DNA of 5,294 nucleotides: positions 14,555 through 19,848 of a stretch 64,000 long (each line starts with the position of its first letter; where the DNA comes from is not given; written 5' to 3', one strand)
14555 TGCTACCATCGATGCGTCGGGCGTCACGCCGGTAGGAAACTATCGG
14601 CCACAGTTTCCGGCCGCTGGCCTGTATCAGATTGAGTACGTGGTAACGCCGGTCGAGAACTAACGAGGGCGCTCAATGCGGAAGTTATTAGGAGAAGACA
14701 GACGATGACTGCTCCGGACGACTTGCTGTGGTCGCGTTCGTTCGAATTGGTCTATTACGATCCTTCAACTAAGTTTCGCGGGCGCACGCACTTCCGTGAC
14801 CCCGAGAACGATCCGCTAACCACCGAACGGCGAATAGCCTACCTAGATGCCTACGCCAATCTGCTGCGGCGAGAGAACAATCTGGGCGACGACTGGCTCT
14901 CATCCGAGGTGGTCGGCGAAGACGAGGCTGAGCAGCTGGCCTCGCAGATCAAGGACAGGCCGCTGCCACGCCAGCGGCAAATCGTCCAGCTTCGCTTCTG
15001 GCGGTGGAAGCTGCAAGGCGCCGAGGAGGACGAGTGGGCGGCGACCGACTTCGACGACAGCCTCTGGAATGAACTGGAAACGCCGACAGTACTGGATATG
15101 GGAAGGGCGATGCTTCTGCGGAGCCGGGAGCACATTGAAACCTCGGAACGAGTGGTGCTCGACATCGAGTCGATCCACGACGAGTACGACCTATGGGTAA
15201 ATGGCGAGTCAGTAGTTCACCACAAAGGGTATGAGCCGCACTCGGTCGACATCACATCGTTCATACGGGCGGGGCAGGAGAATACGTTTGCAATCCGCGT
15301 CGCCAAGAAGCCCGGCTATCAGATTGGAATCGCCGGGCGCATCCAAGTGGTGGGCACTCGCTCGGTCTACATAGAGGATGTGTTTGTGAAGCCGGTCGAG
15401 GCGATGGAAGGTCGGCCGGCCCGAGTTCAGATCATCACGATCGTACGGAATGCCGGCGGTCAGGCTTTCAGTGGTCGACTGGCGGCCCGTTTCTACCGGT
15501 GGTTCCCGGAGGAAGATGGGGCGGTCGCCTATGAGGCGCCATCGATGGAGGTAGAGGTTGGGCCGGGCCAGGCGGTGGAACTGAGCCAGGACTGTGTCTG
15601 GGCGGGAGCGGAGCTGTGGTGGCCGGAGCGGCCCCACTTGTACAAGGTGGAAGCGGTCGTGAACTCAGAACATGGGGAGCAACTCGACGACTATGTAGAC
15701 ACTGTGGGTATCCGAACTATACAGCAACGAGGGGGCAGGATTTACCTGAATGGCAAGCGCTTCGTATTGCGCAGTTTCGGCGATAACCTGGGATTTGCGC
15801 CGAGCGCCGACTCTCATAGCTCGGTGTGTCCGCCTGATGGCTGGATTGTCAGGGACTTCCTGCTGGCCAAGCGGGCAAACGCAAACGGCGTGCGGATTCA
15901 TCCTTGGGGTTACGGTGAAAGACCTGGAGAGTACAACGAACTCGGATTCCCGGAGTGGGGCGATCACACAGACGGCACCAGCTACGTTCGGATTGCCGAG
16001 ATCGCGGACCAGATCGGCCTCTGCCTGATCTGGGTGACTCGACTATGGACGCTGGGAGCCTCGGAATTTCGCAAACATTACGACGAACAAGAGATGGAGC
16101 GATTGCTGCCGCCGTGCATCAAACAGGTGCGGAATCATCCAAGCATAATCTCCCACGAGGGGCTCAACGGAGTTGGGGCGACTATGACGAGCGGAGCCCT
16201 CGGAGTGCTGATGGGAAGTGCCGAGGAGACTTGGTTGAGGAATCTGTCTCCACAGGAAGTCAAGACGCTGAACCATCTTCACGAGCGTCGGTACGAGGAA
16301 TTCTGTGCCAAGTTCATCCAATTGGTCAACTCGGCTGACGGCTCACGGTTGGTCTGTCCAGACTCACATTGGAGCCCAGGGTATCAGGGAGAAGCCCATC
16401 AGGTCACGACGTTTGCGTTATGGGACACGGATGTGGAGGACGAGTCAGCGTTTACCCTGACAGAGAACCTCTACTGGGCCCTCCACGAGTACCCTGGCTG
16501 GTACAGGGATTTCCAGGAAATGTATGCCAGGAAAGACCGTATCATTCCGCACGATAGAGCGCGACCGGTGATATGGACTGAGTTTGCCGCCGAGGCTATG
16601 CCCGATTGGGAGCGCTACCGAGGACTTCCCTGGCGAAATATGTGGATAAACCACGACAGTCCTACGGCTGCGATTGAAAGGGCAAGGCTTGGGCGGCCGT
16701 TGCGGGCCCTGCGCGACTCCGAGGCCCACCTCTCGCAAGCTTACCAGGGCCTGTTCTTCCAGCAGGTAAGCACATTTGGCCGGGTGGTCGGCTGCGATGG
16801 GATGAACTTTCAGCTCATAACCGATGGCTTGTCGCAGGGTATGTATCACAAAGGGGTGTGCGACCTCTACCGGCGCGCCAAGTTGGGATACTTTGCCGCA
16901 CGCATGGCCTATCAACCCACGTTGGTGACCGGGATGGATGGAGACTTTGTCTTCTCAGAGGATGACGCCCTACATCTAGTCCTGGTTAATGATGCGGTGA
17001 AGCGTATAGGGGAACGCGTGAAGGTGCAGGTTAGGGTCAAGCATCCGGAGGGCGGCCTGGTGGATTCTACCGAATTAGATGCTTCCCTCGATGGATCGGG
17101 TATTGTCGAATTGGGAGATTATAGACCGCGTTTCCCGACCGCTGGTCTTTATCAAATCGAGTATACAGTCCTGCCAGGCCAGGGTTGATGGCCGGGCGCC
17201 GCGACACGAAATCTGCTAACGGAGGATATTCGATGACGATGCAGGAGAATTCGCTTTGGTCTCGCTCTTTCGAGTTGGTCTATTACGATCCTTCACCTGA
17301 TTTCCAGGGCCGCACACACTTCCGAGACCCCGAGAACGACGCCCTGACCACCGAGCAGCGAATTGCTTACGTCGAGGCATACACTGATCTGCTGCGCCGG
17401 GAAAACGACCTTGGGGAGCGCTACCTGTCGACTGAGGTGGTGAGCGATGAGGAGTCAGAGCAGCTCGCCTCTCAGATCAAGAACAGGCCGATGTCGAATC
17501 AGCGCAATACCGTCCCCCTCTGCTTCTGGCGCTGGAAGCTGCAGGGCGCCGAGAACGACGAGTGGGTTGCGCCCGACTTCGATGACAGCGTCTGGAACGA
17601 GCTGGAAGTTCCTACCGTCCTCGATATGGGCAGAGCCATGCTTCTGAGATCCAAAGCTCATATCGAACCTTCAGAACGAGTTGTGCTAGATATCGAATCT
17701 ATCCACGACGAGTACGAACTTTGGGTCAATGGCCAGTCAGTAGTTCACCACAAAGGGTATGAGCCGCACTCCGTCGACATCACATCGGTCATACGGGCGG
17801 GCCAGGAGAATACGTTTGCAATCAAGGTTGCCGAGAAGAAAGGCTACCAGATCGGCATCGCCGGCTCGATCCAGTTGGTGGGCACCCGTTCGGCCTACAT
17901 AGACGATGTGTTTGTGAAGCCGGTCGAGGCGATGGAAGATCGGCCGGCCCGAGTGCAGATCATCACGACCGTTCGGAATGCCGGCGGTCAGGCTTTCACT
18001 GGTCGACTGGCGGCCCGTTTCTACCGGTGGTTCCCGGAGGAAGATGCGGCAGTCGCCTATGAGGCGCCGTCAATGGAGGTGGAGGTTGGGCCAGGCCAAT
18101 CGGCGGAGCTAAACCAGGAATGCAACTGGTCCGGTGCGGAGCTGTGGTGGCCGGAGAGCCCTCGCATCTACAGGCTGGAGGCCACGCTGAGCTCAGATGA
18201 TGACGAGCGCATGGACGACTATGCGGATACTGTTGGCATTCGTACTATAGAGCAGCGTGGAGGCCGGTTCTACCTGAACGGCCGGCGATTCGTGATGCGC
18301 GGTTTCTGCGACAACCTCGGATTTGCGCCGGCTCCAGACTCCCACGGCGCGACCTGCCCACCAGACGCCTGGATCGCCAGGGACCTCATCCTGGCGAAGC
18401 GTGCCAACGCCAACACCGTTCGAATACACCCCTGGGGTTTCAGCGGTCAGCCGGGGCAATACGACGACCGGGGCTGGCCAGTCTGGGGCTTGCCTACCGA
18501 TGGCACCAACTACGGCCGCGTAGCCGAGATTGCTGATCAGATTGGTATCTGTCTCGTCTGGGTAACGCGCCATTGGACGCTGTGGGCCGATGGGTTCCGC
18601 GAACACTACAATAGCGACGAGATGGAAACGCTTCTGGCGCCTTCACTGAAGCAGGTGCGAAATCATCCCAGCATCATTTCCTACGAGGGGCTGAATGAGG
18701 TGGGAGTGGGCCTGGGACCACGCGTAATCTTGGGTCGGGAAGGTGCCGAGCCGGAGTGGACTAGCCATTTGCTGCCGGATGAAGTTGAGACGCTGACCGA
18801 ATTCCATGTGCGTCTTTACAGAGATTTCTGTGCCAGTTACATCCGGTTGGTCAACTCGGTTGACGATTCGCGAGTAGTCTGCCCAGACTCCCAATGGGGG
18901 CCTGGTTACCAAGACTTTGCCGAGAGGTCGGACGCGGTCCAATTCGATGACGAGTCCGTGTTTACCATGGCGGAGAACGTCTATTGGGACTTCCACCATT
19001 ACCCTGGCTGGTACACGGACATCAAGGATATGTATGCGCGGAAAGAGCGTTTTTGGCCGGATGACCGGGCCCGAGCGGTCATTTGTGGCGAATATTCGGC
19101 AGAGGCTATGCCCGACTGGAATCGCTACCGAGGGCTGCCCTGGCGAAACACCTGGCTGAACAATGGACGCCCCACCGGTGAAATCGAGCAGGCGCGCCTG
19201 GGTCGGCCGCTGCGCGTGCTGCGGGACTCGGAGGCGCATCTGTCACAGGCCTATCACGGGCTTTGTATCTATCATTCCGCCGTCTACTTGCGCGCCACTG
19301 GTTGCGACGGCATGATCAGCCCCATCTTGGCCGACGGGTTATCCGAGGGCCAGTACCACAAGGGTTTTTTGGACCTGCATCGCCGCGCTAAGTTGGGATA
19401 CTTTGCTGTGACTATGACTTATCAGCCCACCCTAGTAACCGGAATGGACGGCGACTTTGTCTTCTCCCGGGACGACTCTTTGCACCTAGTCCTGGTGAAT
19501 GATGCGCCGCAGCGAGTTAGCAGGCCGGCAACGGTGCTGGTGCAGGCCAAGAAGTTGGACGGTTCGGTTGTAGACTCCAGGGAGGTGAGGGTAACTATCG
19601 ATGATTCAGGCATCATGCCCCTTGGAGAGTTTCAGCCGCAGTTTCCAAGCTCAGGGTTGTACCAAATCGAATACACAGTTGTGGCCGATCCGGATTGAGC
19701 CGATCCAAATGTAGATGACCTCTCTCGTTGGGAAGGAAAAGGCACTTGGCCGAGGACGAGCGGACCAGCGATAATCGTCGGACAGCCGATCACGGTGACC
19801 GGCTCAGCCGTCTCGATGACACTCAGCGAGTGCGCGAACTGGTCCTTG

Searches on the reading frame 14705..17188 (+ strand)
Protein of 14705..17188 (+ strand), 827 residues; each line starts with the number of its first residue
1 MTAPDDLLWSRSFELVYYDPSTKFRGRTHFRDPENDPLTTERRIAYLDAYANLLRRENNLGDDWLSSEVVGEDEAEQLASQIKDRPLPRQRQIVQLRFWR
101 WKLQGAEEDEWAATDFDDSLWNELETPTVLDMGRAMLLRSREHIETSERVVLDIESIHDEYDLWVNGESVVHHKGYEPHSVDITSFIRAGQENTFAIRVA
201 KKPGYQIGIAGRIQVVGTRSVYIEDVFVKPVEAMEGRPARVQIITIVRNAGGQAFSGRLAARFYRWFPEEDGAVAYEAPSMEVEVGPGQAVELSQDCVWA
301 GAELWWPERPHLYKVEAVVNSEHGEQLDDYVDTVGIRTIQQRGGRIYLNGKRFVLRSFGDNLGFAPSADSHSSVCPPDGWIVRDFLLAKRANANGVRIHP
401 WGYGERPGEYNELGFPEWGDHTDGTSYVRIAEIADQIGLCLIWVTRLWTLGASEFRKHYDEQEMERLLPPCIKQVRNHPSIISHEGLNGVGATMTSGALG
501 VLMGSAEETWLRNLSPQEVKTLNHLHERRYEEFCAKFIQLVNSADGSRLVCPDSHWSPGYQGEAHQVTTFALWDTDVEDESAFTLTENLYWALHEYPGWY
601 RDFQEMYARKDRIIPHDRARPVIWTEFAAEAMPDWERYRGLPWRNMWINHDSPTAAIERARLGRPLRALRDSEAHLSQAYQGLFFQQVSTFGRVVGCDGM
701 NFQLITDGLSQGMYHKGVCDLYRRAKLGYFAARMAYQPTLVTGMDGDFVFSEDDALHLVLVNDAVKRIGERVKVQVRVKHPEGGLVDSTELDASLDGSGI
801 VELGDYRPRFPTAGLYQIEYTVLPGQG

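Call 90: search_protein_families(library=pfam, proteins=[window:14705-17188:+], max_evalue=0.00001)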
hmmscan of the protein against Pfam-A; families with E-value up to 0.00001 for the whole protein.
window:14705-17188:+ (827 aa): 2 families
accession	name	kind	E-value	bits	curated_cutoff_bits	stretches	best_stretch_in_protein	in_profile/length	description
PF00703.27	Glyco_hydro_2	-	1.4e-09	39.2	23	1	221-337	1-109/109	Glycosyl hydrolases family 2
PF02837.24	Glyco_hydro_2_N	-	6.5e-06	26.6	28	0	147-200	81-134/169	Glycosyl hydrolases family 2, sugar binding domain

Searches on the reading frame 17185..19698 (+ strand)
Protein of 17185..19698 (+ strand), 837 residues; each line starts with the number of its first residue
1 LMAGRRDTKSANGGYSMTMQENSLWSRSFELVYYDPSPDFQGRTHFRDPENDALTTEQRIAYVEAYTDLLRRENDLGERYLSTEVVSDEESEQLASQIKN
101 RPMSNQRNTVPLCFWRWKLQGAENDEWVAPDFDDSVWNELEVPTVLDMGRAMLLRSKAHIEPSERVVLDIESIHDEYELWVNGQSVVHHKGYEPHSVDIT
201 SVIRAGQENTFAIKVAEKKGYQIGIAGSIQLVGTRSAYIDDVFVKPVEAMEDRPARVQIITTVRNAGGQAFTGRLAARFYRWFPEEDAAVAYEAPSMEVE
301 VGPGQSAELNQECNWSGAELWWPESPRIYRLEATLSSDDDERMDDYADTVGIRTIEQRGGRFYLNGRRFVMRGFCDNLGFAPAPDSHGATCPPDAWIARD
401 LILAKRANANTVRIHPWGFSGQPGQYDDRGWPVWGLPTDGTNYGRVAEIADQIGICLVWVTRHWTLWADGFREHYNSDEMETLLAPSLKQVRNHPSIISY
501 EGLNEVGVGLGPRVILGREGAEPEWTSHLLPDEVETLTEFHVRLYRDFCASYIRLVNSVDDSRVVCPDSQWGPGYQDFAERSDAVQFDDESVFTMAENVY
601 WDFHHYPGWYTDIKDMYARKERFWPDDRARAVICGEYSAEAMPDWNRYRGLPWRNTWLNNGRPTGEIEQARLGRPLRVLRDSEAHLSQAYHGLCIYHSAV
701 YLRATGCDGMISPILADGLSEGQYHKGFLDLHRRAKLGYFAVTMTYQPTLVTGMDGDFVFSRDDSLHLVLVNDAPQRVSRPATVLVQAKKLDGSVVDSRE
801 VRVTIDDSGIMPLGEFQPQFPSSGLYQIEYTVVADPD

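Call 90: search_protein_families(library=pfam, proteins=[window:17185-19698:+], max_evalue=0.00001)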
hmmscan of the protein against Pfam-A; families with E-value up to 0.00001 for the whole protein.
window:17185-19698:+ (837 aa): 2 families
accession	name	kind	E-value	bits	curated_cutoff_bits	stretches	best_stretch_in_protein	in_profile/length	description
PF00703.27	Glyco_hydro_2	-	3.4e-09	37.9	23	1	237-353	1-109/109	Glycosyl hydrolases family 2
PF02837.24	Glyco_hydro_2_N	-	5.7e-06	26.8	28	0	164-216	82-134/169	Glycosyl hydrolases family 2, sugar binding domain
